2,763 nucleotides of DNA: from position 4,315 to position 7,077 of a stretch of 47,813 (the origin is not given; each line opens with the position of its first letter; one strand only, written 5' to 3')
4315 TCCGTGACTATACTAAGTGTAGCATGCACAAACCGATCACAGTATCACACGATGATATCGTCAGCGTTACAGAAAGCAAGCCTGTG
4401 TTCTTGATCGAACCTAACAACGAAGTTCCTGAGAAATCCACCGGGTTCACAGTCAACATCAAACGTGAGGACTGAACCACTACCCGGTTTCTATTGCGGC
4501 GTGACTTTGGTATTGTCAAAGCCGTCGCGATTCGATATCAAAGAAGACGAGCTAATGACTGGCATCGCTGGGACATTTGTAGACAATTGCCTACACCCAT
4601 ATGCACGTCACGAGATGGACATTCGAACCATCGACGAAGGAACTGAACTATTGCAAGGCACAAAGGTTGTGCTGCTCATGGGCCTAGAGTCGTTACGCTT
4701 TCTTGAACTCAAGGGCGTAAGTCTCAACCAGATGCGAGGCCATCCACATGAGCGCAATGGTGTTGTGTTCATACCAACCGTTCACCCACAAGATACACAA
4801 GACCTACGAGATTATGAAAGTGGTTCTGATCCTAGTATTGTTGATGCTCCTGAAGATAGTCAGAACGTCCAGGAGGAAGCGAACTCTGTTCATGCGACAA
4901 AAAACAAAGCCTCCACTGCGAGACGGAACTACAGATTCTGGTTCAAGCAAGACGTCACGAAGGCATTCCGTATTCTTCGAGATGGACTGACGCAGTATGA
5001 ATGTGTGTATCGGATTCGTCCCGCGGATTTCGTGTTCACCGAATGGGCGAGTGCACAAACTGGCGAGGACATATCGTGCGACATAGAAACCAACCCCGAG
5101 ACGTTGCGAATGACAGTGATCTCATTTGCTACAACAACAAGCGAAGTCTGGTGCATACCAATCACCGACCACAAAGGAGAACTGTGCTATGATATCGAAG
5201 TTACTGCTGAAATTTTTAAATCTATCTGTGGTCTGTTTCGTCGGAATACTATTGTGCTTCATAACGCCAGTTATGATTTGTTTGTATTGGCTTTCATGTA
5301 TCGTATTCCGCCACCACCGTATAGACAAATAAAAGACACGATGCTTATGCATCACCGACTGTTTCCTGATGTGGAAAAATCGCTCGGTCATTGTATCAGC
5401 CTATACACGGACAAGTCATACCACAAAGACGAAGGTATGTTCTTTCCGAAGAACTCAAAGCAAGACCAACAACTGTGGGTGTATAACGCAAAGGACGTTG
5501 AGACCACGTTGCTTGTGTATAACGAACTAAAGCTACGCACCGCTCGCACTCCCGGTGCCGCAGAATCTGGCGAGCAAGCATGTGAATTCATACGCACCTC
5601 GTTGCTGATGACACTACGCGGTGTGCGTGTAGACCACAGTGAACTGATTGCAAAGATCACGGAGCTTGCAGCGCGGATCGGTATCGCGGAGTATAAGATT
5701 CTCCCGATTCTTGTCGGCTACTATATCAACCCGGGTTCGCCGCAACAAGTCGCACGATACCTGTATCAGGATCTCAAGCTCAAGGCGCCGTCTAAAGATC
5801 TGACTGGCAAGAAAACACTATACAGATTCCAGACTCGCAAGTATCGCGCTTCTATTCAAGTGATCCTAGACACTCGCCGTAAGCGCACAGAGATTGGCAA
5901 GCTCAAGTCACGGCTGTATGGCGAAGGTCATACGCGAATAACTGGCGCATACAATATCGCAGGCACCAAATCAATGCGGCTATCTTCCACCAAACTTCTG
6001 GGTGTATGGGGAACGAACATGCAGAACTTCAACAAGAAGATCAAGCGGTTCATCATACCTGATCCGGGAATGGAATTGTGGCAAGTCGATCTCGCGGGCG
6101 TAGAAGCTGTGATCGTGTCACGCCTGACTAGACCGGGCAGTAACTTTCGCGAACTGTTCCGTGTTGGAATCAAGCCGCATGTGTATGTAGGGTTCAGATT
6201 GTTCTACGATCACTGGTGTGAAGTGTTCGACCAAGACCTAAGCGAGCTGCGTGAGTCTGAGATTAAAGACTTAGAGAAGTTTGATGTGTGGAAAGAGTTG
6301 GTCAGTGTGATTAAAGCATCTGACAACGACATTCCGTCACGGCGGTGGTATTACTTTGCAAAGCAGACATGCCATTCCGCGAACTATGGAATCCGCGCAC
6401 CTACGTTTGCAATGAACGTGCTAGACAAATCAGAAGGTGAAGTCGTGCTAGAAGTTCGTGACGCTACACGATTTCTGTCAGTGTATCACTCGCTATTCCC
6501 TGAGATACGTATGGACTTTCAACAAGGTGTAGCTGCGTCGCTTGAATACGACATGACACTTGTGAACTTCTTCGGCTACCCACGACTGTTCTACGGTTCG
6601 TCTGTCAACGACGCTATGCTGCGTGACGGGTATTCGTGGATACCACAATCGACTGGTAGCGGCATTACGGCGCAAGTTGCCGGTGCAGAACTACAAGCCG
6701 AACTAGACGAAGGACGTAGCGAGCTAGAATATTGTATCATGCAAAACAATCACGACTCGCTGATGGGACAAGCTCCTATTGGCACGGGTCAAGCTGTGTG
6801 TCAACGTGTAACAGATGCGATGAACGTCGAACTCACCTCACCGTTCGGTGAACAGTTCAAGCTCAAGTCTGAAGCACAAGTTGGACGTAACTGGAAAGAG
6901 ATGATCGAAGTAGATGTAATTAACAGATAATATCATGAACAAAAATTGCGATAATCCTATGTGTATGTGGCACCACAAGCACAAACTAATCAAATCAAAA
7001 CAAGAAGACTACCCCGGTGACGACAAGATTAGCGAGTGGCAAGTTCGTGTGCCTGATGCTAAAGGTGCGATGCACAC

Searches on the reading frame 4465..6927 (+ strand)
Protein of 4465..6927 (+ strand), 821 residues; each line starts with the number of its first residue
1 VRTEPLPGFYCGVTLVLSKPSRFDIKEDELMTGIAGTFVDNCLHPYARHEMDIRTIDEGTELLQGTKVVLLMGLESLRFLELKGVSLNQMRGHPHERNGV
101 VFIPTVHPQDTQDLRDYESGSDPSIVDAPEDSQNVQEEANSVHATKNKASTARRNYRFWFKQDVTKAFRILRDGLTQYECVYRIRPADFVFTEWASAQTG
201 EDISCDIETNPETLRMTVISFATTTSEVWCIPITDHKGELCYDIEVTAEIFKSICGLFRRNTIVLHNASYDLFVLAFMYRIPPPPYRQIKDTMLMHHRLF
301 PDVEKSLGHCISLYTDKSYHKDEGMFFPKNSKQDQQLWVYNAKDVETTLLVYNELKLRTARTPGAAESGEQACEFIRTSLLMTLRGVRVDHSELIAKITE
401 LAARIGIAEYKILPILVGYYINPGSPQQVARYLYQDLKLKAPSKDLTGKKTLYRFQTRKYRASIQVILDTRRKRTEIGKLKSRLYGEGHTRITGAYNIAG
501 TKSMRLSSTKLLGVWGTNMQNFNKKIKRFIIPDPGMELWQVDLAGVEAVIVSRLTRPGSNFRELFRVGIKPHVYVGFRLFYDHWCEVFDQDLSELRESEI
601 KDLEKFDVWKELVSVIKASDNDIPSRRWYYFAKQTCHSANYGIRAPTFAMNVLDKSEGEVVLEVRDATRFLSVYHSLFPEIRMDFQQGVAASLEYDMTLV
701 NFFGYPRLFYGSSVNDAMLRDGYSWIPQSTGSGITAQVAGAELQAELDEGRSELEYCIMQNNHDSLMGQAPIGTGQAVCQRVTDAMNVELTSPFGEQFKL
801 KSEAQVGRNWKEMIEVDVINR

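Call 14: search_protein_families(library=phrogs, proteins=[window:4465-6927:+], max_evalue=0.00001)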
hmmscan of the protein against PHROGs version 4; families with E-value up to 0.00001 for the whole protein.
window:4465-6927:+ (821 aa): 2 families
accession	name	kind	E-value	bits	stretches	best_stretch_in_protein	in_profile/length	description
phrog_17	-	DNA, RNA and nucleotide metabolism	1.9e-55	189.5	1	65-817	566-1237/1445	DNA polymerase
phrog_403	-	DNA, RNA and nucleotide metabolism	3.4e-08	33.8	1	261-356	142-247/321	DNA polymerase exonuclease subunit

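Call 26: search_dna_similar(query=window:4465-6927:+, collection=phages, mode=protein, max_rows=15)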
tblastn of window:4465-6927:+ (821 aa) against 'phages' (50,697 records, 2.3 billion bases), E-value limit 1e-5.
Records with a match: 25; places in all: 25; records where one place covers at least 80% of the query: 0.
Best place of each record, by identity: <60% 25.
By first word of the organism name: Pseudomonas 16; Caudoviricetes 2; Desulfofustis 1; Microcystis 1; Bacteriophage 1; EBPR 1; Polaromonas 1; Caulobacter 1; Aeromonas 1.
By host as written in the record: Pseudomonas aeruginosa 12; - 7; Microcystis elabens 1; Polaromonas sp. 1; Caulobacter sp. 1; Aeromonas dhakensis 1; Pseudomonas sp. 1; Psuedomonas aeruginosa 1.
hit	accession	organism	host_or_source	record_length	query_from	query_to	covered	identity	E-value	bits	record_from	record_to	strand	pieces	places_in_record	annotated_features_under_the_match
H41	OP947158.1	Desulfofustis phage LS06-2018-MD01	-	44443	200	821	76%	23.1%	2e-25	119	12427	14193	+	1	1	DNA polymerase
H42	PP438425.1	Microcystis phage Mel-JY34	Microcystis elabens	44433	203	773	70%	25.1%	7e-20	101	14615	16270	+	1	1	DNA polymerase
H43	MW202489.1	Bacteriophage sp.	Manatee Spring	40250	230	793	69%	24.1%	8e-21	104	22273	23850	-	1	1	DNA polymerase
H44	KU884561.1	Pseudomonas phage PaMx33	Pseudomonas aeruginosa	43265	193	773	71%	22.0%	3e-8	64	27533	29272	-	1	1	putative DNA polymerase I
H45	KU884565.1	Pseudomonas phage PaMx46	Pseudomonas aeruginosa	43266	193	773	71%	22.0%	3e-8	64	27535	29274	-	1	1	putative DNA polymerase I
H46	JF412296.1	EBPR podovirus 3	-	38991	264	711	55%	25.9%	1e-9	68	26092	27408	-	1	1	gp30: DNA polymerase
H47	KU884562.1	Pseudomonas phage PaMx35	Pseudomonas aeruginosa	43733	265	773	62%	22.7%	3e-8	64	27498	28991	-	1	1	putative DNA polymerase I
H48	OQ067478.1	Polaromonas phage Tiera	Polaromonas sp.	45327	245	711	57%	22.7%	8e-6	56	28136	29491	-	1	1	DNA polymerase I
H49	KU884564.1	Pseudomonas phage PaMx43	Pseudomonas aeruginosa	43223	265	711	54%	22.9%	4e-8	63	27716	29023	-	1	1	putative DNA polymerase I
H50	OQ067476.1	Caulobacter phage Kuura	Caulobacter sp.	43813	334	730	48%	22.7%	3e-10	71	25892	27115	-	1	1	DNA polymerase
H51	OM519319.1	Aeromonas phage P5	Aeromonas dhakensis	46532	189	548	44%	24.1%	7e-6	56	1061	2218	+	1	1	putative DNA polymerase I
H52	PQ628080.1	Pseudomonas phage Neko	Pseudomonas aeruginosa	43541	193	564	45%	22.3%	4e-8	63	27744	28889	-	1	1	DNA polymerase I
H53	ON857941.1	Pseudomonas phage vB_PaeP_FBPa48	Pseudomonas sp.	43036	193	564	45%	22.0%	1e-7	62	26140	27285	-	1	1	DNA polymerase I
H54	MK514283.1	Pseudomonas phage vB_PaeP_TF17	Psuedomonas aeruginosa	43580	193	564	45%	22.0%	1e-7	62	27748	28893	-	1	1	putative DNA polymerase I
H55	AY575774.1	Pseudomonas phage PaP2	-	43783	193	564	45%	22.0%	1e-7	62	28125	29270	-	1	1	orf31: p31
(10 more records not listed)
